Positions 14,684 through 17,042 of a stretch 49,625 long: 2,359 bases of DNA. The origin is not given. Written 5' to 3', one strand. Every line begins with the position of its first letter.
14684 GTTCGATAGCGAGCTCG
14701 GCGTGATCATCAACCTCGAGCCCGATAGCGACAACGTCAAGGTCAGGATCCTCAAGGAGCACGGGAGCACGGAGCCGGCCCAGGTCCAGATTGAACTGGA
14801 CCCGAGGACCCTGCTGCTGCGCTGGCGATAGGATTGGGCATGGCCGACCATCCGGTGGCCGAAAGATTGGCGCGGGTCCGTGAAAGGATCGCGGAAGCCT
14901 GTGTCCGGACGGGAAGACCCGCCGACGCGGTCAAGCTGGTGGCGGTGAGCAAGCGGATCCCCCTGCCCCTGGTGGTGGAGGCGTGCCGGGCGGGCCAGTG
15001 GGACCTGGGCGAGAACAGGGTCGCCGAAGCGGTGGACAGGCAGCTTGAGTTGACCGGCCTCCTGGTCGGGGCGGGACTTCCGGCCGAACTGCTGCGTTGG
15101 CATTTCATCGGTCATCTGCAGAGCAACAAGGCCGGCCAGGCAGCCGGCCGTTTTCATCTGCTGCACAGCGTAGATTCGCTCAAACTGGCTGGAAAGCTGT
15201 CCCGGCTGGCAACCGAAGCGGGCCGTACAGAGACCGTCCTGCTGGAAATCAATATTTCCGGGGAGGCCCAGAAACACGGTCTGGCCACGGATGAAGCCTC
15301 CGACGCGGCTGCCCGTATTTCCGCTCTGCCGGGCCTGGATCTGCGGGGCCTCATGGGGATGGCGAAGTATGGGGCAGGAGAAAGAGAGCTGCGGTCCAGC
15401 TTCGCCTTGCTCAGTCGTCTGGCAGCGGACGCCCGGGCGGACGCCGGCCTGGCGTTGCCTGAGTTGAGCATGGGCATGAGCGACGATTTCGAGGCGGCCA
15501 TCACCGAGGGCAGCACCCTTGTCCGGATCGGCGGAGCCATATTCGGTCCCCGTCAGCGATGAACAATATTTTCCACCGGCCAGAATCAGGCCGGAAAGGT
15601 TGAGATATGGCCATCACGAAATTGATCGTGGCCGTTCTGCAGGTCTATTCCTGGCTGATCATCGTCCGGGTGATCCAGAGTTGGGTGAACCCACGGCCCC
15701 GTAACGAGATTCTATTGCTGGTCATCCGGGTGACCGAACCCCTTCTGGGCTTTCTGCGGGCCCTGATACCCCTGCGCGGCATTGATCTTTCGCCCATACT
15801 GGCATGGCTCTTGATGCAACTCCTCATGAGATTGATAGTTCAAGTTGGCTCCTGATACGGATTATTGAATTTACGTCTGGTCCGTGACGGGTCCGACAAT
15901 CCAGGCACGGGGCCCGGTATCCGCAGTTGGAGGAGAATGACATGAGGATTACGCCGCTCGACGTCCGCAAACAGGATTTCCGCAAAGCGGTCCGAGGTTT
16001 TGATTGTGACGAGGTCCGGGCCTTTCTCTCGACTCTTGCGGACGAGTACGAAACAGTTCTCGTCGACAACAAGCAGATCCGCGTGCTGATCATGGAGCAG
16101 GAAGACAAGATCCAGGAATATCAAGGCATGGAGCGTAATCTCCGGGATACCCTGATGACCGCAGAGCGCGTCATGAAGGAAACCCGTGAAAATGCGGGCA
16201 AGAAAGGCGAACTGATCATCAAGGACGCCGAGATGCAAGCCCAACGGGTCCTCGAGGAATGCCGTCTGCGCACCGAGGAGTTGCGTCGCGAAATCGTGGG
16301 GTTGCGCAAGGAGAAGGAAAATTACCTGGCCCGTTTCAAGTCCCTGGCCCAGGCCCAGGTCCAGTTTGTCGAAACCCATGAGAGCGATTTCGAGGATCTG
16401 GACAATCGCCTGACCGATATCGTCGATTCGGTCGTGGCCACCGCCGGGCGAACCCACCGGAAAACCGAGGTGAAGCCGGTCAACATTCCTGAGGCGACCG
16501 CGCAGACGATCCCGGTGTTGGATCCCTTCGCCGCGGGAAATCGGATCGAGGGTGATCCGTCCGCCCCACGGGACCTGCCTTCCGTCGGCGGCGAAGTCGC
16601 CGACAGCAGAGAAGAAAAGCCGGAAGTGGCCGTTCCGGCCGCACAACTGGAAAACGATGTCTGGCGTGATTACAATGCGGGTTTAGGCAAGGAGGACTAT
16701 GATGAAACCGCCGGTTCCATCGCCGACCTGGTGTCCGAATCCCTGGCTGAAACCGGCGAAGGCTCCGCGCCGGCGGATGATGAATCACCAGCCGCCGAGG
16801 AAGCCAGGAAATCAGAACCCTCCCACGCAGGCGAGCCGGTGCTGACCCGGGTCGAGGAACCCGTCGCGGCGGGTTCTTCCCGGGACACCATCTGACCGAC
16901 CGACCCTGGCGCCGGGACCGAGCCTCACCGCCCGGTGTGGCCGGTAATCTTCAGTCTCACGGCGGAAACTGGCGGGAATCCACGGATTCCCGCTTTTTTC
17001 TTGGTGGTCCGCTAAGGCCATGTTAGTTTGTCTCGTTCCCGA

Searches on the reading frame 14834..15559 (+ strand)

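Call 37: search_protein_families(library=pfam, proteins=[window:14834-15559:+], max_evalue=0.00001)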
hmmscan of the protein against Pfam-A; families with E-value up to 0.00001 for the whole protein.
window:14834-15559:+ (242 aa): 1 family
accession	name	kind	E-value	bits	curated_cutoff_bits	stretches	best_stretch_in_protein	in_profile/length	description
PF01168.26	Ala_racemase_N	-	5.5e-19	69.2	24.1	1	17-240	8-219/220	Alanine racemase, N-terminal domain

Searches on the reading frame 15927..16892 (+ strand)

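Call 37: search_protein_families(library=pfam, proteins=[window:15927-16892:+], max_evalue=0.00001)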
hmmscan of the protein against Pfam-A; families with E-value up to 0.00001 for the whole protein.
window:15927-16892:+ (322 aa): 1 family
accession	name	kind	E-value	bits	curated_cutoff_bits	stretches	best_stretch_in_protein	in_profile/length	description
PF05103.18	DivIVA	-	2.8e-32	111.9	28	1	8-138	1-131/131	DivIVA protein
